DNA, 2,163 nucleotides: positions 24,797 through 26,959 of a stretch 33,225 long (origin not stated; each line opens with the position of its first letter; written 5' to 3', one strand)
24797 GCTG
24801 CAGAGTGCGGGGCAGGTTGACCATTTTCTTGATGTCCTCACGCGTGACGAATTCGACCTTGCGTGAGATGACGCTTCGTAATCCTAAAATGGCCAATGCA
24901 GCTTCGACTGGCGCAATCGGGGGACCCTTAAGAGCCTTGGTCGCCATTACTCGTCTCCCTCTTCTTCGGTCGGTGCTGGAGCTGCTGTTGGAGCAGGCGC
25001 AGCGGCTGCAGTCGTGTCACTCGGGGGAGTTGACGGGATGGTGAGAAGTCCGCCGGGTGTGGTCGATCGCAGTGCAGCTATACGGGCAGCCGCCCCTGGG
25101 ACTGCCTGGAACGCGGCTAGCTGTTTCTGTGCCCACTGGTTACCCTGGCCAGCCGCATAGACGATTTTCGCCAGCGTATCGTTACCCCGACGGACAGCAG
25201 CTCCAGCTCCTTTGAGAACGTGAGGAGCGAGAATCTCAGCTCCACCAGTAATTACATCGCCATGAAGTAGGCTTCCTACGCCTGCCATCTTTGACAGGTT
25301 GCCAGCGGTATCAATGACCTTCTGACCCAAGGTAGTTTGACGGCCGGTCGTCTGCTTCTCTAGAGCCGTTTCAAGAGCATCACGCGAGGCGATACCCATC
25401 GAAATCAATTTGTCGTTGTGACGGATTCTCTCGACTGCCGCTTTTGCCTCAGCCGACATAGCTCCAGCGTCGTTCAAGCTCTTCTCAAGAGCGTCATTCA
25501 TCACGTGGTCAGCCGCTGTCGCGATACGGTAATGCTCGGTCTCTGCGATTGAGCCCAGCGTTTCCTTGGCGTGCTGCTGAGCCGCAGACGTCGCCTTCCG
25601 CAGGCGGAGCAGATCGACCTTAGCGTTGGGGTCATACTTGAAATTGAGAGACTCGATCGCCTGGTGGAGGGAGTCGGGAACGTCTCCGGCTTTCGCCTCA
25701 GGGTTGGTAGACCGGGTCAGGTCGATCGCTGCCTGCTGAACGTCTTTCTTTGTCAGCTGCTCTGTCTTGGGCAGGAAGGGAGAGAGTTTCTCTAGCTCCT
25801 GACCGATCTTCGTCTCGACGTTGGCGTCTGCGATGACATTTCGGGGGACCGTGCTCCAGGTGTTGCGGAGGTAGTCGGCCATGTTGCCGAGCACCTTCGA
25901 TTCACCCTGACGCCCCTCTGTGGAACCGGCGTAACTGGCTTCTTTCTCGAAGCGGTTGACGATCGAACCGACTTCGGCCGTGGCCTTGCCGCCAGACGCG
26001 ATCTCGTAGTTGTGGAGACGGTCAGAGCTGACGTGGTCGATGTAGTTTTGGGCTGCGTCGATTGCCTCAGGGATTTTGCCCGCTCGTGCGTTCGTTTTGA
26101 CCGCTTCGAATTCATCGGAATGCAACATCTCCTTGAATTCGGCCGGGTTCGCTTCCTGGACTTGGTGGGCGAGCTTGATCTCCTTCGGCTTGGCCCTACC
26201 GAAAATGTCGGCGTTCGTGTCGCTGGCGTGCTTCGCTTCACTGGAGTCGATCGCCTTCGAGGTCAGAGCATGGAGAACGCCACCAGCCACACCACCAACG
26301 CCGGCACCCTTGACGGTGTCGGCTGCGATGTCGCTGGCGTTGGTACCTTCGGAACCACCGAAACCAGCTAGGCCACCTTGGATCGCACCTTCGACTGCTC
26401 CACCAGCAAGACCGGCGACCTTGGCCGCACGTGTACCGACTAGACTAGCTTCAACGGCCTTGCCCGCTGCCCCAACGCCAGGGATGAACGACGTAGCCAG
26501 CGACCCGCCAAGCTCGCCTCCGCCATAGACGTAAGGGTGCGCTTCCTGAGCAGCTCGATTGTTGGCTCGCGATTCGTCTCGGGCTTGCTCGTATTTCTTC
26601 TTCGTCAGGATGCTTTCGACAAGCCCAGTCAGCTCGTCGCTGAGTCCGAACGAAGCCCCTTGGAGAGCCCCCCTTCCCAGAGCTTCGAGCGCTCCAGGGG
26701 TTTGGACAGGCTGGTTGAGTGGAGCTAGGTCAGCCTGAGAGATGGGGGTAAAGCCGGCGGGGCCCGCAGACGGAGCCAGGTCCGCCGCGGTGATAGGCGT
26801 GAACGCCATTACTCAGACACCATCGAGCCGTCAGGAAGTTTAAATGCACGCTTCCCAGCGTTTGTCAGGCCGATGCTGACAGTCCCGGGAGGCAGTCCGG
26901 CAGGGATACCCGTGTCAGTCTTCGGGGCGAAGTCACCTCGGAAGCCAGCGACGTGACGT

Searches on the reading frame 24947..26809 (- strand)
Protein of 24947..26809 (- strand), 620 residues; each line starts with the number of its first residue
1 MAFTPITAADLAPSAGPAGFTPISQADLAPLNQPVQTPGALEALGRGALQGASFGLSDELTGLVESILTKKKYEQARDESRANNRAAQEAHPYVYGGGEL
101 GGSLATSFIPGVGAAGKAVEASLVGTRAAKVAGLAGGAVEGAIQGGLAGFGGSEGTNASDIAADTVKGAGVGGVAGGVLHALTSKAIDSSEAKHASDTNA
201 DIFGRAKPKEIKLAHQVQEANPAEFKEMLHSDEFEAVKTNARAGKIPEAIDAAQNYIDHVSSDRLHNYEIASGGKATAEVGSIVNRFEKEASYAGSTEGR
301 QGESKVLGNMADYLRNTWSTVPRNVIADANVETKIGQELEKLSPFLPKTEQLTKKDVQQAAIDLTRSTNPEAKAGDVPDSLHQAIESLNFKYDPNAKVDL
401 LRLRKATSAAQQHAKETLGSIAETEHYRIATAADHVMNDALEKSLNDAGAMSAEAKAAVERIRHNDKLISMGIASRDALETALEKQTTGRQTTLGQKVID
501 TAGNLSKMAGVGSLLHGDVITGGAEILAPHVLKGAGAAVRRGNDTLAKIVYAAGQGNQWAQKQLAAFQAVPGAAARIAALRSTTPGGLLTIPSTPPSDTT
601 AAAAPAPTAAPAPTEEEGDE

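Call 19: search_protein_families(library=phrogs, proteins=[window:24947-26809:-], max_evalue=0.001)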
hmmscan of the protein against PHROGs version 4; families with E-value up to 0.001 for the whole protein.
window:24947-26809:- (620 aa): 2 families
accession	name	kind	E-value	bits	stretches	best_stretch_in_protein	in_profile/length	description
phrog_5880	-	unknown function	1.4e-19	71.2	1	36-179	49-193/661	-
phrog_342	-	head and packaging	7.4e-06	25.2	1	79-485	298-534/1235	internal virion protein with endolysin domain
